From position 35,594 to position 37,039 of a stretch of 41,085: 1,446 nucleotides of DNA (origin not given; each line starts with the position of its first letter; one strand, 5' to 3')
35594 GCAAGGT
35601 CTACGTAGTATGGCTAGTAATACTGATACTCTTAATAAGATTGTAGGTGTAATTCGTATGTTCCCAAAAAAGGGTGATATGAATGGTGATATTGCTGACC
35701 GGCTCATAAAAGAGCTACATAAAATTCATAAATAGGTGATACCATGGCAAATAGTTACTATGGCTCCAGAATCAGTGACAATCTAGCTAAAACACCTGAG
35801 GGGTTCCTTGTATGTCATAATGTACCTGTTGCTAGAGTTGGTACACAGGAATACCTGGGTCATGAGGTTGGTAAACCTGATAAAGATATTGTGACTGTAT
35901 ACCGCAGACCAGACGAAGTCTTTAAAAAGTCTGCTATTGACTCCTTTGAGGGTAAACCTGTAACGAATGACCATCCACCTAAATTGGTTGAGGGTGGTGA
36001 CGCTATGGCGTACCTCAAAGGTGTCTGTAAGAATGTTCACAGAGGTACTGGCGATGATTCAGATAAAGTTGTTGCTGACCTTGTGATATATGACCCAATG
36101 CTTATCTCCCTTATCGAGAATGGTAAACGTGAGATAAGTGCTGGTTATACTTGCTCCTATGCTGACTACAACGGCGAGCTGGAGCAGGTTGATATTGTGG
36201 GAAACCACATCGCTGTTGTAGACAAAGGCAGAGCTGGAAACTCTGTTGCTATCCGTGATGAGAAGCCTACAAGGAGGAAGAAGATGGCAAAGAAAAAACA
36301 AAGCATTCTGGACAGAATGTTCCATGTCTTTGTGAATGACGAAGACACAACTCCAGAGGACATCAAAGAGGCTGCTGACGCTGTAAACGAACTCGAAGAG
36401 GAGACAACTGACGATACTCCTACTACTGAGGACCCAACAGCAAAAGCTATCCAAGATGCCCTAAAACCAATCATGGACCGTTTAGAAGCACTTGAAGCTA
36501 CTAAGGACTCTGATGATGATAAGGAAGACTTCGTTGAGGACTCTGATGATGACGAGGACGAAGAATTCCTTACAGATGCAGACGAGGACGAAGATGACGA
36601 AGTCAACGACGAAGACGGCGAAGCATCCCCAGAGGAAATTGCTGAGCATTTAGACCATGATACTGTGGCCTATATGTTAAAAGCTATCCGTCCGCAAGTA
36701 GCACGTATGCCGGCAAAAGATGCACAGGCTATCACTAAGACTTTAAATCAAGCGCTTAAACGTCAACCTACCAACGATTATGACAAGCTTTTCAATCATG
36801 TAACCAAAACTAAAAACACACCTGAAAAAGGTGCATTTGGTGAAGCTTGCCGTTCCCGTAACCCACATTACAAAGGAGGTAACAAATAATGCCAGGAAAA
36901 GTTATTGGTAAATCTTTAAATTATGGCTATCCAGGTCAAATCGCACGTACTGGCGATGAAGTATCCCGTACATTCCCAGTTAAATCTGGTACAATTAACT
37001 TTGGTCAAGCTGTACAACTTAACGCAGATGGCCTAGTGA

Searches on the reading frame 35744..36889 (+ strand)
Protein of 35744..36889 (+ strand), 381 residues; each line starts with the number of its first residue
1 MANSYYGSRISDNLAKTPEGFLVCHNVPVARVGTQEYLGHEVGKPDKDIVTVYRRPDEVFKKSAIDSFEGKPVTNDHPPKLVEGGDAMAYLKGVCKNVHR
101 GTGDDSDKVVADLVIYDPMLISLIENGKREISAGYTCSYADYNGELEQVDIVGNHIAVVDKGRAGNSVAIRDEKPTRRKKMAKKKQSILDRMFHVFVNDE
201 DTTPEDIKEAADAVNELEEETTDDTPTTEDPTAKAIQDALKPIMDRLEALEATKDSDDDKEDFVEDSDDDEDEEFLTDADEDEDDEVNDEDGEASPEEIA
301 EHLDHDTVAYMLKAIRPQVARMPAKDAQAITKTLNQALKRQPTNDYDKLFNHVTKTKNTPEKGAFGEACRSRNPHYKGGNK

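Call 86: search_protein_families(library=phrogs, proteins=[window:35744-36889:+], max_evalue=0.00001)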
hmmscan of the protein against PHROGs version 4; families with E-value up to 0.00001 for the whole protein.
window:35744-36889:+ (381 aa): 6 families
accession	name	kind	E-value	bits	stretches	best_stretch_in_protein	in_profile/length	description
phrog_16985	-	unknown function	1.1e-72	246.5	1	3-350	2-396/436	-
phrog_1961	-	unknown function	1.5e-57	196.6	1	3-300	2-300/417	-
phrog_530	-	head and packaging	6.4e-57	194.5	1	15-299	34-310/390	head maturation protease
phrog_12864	-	head and packaging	4.7e-53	181.9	1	3-289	29-332/468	head maturation protease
phrog_2229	-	head and packaging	2.3e-20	74.3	1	49-313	57-324/428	head maturation protease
phrog_3778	-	head and packaging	6e-20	72.6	1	19-173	164-328/593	head maturation protease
